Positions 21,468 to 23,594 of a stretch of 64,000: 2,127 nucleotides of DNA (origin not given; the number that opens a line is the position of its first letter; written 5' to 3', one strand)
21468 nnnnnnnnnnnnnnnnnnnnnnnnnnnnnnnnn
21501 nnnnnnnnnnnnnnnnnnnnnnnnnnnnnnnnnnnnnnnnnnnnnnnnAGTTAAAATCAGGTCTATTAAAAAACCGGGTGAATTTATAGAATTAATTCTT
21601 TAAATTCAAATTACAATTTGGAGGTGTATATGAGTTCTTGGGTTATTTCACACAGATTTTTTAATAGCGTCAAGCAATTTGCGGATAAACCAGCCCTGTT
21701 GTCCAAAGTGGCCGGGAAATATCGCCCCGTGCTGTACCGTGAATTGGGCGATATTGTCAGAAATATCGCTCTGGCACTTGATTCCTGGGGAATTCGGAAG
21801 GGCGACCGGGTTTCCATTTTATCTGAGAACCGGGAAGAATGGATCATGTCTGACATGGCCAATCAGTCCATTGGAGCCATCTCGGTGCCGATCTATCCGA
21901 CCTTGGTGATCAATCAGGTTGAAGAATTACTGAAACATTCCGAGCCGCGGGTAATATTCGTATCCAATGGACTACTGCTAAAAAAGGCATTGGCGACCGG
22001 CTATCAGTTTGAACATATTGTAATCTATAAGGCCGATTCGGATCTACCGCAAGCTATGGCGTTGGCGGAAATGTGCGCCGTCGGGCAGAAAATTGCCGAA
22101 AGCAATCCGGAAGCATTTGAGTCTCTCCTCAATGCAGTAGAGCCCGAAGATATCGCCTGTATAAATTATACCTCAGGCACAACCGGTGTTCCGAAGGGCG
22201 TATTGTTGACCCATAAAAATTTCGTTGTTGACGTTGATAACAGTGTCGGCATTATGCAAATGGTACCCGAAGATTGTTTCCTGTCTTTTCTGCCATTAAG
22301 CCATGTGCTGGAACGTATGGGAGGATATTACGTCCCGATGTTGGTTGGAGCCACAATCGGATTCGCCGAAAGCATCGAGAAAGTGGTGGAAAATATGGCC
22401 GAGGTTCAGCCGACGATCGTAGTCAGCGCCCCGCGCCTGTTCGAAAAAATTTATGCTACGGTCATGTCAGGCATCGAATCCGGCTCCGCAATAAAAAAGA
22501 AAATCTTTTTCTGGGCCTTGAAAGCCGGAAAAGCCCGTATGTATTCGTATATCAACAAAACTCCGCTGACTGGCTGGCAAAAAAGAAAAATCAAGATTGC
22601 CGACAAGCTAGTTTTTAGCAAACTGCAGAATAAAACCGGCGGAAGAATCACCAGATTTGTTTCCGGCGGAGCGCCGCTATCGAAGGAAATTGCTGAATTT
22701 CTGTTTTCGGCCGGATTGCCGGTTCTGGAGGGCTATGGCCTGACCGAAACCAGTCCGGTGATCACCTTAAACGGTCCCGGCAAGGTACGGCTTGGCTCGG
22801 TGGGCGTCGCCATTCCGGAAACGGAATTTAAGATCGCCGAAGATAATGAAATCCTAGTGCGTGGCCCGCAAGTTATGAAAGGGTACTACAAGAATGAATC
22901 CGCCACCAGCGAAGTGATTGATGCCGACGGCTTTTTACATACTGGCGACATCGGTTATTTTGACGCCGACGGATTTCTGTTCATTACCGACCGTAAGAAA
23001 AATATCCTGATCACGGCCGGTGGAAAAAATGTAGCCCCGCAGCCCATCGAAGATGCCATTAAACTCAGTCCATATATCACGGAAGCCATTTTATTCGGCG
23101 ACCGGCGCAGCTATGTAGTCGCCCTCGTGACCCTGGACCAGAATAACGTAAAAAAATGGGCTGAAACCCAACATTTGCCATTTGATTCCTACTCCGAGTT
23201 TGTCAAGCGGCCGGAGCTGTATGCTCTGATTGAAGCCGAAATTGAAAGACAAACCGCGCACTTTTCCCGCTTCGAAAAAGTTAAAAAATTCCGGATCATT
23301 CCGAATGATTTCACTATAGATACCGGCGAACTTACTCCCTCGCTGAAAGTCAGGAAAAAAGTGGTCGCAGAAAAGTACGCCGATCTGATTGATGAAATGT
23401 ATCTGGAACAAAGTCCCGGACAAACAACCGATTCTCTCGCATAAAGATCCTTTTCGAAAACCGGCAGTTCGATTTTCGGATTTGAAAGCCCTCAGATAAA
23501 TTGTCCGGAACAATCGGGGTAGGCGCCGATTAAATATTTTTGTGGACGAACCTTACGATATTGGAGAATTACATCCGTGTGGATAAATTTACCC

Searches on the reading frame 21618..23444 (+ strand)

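Call 42: search_protein_families(library=pfam, proteins=[window:21618-23444:+], max_evalue=0.00001)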
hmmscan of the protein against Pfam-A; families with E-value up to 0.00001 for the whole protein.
window:21618-23444:+ (608 aa): 2 families
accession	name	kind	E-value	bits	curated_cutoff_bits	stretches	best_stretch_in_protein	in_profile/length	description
PF00501.34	AMP-binding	-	2.1e-76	257.6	29.9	1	14-424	1-384/384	AMP-binding enzyme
PF23562.2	AMP-binding_C_3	-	1.9e-12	48.1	20.8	1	462-597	2-122/124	AMP-binding enzyme C-terminal domain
